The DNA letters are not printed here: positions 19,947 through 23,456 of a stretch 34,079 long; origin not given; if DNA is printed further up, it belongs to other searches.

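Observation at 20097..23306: NuoF-like bifurcating-hydrogenase flavoprotein fused to a GltD/NfnB-type NADPH module (1069 aa)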

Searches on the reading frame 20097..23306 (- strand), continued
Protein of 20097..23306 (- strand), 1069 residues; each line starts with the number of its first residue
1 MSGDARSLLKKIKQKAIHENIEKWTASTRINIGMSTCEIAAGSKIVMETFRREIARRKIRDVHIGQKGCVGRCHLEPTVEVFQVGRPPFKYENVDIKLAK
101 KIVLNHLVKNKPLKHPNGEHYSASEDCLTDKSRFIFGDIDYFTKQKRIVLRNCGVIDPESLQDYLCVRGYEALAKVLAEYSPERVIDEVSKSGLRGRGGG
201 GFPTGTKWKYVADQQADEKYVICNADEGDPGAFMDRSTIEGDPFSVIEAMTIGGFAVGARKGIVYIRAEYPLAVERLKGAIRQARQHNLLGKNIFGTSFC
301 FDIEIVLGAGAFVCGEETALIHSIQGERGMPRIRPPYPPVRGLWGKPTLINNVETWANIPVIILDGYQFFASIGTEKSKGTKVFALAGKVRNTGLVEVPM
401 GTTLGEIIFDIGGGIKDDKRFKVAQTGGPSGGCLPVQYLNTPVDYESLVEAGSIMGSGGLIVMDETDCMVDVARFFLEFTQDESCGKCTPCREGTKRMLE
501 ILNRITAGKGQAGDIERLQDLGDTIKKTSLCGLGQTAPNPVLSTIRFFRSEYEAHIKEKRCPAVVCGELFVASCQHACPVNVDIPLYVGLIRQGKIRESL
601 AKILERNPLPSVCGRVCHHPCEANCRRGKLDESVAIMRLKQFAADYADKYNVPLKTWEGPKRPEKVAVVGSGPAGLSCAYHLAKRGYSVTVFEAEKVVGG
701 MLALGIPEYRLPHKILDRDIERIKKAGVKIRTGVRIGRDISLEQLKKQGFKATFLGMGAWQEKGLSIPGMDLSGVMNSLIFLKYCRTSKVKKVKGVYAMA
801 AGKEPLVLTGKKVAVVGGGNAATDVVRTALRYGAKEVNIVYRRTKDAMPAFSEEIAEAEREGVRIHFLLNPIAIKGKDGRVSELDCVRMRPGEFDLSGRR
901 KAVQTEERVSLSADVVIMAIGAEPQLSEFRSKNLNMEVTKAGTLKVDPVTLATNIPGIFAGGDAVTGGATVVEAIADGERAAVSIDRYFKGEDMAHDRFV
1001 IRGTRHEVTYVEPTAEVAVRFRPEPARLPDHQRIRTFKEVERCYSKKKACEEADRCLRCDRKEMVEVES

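Call 63: fold_search(model_id=the predicted structure, library=pdb)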
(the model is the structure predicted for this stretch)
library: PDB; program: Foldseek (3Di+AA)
matches with E <= 10: 1903; with E <= 0.001: 683
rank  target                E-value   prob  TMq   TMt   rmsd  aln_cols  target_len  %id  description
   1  9bp5_B                1.3e-60  1.00  0.47  0.85   2.7       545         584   57  Structure of electron bifurcating Nfn-ABC holoenzyme from Caldicellulosiruptor saccharolyticus (released 2025-03-05)
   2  9bov_B                7.5e-60  1.00  0.47  0.94   2.8       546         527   57  Structure of electron bifurcating Nfn-ABC complexed with NAD from Caldicellulosiruptor saccharolyticus (released 2025-03-05)
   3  8oh5_B                1.3e-58  1.00  0.47  0.85   2.7       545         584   56  Cryo-EM structure of the electron bifurcating transhydrogenase StnABC complex from Sporomusa Ovata (state 2) (released 2023-09-13)
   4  9n5u_B                4.4e-58  1.00  0.47  0.83   3.2       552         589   54  Structure of the Thermococcus sibiricus NfnABC complex (released 2025-05-07)
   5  9n5v_B                6.3e-58  1.00  0.47  0.83   3.6       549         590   55  Structure of the NAD(H)-bound Thermococcus sibiricus NfnABC complex (released 2025-05-07)
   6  9mqx_B                2.1e-57  1.00  0.49  0.83   5.1       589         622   46  Electron-bifurcating Tungstopyranopterin-containing aldehyde oxidoreductase with NADH (released 2025-07-16)
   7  7q4v_B                2.1e-57  1.00  0.47  0.83   4.6       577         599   57  Electron bifurcating hydrogenase - HydABC from A. woodii (released 2023-02-22)
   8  8a6t_B                2.8e-57  1.00  0.48  0.81   5.5       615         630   48  Cryo-EM structure of the electron bifurcating Fe-Fe hydrogenase HydABC complex from Thermoanaerobacter kivui in the re (released 2023-02-15)
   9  7p92_B                1.8e-55  1.00  0.49  0.84   5.6       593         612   45  TmHydABC- T. maritima bifurcating hydrogenase with bridge domain up (released 2022-09-14)
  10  7p8n_B                3.1e-55  1.00  0.48  0.83   4.3       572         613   46  TmHydABC- T. maritima hydrogenase with bridge closed (released 2022-09-14)
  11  7p8n_b                3.3e-55  1.00  0.48  0.89   4.7       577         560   46  TmHydABC- T. maritima hydrogenase with bridge closed (released 2022-09-14)
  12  7p5h_B                5.8e-55  1.00  0.48  0.91   4.7       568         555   47  TmHydABC- D2 map (released 2022-09-14)
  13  7t2r_B                6.3e-49  1.00  0.39  0.95   1.9       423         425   66  Structure of electron bifurcating Ni-Fe hydrogenase complex HydABCSL in FMN-free apo state (released 2022-03-16)
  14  7q4w_B                2.9e-48  1.00  0.38  0.84   3.7       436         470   66  CryoEM structure of electron bifurcating Fe-Fe hydrogenase HydABC complex A. woodii in the oxidised state (released 2023-02-15)
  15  8a5e_B                1.3e-47  1.00  0.36  0.83   3.7       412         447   68  Cryo-EM structure of the electron bifurcating Fe-Fe hydrogenase HydABC complex from Acetobacterium woodii in the reduc (released 2023-02-22)
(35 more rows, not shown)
